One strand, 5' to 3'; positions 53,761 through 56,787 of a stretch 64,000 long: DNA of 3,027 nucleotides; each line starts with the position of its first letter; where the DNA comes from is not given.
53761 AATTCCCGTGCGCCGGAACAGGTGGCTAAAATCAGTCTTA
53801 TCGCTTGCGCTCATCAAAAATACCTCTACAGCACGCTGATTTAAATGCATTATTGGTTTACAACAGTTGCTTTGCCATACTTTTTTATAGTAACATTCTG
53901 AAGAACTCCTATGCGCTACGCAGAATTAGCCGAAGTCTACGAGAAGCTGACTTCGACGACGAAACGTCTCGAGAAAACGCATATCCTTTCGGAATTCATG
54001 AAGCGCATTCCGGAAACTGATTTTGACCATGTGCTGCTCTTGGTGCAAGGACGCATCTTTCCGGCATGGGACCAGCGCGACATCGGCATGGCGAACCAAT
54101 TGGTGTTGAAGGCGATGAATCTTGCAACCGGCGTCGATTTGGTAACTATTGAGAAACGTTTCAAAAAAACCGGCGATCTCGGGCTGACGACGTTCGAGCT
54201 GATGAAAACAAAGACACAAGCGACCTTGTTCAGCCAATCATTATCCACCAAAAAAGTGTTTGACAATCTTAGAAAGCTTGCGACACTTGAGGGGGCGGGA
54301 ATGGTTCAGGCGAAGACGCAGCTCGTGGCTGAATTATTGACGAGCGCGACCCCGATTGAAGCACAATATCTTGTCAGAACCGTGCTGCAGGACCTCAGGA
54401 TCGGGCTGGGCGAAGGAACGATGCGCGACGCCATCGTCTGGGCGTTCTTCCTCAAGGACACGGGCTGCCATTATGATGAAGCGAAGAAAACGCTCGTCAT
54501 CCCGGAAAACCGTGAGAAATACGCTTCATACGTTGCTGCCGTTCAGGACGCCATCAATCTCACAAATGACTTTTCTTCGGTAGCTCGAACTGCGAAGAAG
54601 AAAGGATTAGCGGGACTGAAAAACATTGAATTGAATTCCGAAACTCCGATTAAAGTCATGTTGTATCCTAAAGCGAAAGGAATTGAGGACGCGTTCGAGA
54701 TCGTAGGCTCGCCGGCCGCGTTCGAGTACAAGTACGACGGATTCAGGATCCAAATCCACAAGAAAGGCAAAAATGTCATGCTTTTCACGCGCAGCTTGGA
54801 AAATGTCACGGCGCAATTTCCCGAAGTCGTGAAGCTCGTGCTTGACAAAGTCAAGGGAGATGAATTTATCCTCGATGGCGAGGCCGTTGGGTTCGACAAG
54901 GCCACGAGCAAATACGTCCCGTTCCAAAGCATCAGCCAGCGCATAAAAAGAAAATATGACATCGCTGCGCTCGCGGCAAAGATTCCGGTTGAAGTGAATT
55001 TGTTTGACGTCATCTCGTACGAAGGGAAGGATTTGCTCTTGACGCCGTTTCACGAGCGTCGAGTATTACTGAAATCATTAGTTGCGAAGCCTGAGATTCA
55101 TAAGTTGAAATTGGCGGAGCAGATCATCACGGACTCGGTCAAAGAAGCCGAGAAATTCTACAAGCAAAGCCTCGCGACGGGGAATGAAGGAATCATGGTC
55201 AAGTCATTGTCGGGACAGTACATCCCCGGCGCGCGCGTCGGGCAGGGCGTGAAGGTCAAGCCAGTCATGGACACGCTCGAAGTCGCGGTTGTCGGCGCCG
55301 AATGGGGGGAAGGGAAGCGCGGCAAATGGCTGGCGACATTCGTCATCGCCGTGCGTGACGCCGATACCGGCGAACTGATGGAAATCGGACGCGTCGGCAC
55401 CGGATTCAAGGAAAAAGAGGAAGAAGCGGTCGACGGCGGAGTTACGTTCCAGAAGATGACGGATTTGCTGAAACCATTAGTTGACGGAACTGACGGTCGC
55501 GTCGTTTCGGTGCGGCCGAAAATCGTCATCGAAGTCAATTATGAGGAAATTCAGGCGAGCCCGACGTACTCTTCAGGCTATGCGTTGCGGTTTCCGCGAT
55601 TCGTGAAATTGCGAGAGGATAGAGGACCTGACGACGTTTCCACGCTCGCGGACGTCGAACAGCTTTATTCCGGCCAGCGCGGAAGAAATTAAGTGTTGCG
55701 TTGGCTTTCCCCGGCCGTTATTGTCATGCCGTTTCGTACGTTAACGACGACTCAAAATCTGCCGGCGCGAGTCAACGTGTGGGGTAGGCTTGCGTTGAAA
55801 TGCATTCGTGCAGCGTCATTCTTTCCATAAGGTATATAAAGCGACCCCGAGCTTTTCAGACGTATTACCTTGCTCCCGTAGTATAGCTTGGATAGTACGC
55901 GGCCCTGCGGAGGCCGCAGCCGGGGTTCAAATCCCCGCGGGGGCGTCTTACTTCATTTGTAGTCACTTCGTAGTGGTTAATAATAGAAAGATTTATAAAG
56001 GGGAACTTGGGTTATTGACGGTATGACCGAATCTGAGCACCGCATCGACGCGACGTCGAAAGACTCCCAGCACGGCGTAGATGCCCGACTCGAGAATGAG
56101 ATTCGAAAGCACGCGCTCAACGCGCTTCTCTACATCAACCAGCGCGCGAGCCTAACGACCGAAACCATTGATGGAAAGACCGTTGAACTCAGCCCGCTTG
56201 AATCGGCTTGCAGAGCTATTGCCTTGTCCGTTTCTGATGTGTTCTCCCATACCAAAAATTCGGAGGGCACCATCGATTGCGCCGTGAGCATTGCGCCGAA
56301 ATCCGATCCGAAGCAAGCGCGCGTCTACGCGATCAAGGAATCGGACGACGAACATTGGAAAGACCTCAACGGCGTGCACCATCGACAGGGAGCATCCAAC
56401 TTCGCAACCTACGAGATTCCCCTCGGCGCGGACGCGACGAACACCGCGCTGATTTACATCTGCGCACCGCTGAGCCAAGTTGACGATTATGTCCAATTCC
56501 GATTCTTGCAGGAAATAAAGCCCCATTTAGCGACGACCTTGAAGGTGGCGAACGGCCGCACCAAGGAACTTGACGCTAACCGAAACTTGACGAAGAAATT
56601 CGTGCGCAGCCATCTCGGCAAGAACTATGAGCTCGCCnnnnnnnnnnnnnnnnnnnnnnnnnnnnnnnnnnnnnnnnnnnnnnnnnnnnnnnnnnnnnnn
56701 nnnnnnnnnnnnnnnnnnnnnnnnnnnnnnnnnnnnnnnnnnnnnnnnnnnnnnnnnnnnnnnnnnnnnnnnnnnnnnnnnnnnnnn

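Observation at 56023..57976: GGDEF cyclase plus a degenerate GGDEF partner in an archaeal genomic context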

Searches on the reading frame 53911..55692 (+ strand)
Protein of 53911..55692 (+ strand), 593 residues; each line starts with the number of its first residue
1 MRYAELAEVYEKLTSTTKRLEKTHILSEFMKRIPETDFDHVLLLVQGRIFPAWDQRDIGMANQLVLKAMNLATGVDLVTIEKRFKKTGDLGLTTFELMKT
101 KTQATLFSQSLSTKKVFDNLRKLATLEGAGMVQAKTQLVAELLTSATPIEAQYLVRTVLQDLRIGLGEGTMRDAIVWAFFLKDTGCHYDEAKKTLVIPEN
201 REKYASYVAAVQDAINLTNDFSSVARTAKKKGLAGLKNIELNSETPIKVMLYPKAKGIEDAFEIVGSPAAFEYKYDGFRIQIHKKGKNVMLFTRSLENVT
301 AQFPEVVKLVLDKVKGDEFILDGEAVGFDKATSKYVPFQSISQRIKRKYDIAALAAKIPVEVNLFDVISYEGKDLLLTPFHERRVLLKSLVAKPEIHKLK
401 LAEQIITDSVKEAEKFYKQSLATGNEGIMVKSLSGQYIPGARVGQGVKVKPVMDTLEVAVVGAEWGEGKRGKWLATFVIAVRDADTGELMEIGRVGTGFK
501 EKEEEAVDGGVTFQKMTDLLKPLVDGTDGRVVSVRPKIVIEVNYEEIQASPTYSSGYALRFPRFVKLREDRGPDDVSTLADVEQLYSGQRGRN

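Call 4: search_protein_families(library=pfam, proteins=[window:53911-55692:+], max_evalue=0.01)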
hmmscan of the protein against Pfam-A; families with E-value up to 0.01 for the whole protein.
window:53911-55692:+ (593 aa): 3 families
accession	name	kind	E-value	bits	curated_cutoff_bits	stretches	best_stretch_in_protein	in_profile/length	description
PF01068.26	DNA_ligase_A_M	-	6.5e-53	179.9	26.2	1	250-450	2-204/204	ATP dependent DNA ligase domain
PF04675.19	DNA_ligase_A_N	-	1e-41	143.4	24.6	1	3-175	2-173/174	DNA ligase N terminus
PF04679.21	DNA_ligase_A_C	-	5.5e-16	59.2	27.5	1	470-571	1-94/94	ATP dependent DNA ligase C terminal region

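Call 5: search_protein_families(library=ncbifam, proteins=[window:53911-55692:+], max_evalue=0.01)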
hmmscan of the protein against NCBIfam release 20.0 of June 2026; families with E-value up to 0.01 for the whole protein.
window:53911-55692:+ (593 aa): 13 families
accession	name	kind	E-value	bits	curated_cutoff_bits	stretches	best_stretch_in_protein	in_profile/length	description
NF041331.1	LigA_Halo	equivalog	6.3e-130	434.3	830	1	1-586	1-551/552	ATP-dependent DNA ligase LigA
TIGR00574.1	dnl1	superfamily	7.9e-119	397.7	217.8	1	59-586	3-526/527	ATP-dependent DNA ligase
NF002868.0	PRK03180.1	equivalog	4.6e-100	335.7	641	2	208-587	145-507/509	ATP-dependent DNA ligase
NF006701.0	PRK09247.1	equivalog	5.6e-66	223.6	543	1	5-587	3-536/540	ATP-dependent DNA ligase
TIGR04120.1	DNA_lig_bact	equivalog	2.3e-57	195.2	400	1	5-585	2-525/526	cisplatin damage response ATP-dependent DNA ligase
TIGR02779.1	NHEJ_ligase_lig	equivalog_domain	7.8e-45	153.4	227.75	1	270-577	17-301/302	non-homologous end-joining DNA ligase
NF007210.0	PRK09632.1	equivalog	2.4e-43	148.5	989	1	260-577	487-778/781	ATP-dependent DNA ligase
TIGR02776.1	NHEJ_ligase_prk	equivalog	4.9e-38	131.3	373.2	1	270-578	8-294/587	DNA ligase D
NF006078.0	PRK08224.1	equivalog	8e-34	117.1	296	1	244-577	6-330/350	ATP-dependent DNA ligase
NF004628.0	PRK05972.1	subfamily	3e-28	98.4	895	1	269-577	261-546/870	ATP-dependent DNA ligase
NF007211.0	PRK09633.1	equivalog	7.8e-21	74.1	774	1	270-576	19-307/610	DNA ligase D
NF005796.0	PRK07636.1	subfamily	1.1e-16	60.8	337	1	271-449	22-184/275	ATP-dependent DNA ligase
NF006592.0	PRK09125.1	equivalog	3e-11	42.9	200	1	361-504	119-248/283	DNA ligase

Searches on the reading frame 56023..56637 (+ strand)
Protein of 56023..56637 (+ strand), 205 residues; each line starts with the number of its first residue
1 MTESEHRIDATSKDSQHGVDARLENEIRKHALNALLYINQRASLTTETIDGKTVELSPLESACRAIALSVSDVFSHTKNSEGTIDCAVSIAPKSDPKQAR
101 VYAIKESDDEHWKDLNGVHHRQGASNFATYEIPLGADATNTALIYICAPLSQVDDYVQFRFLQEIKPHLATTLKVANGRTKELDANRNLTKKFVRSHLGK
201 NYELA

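Call 108: search_protein_families(library=pfam, proteins=[window:56023-56637:+], max_evalue=1)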
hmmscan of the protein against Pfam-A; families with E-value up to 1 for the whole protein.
window:56023-56637:+ (205 aa): 1 family
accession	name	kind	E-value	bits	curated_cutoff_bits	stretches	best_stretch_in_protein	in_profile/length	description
PF07738.19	Sad1_UNC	-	0.027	15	22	1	89-133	54-97/132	Sad1 / UNC-like C-terminal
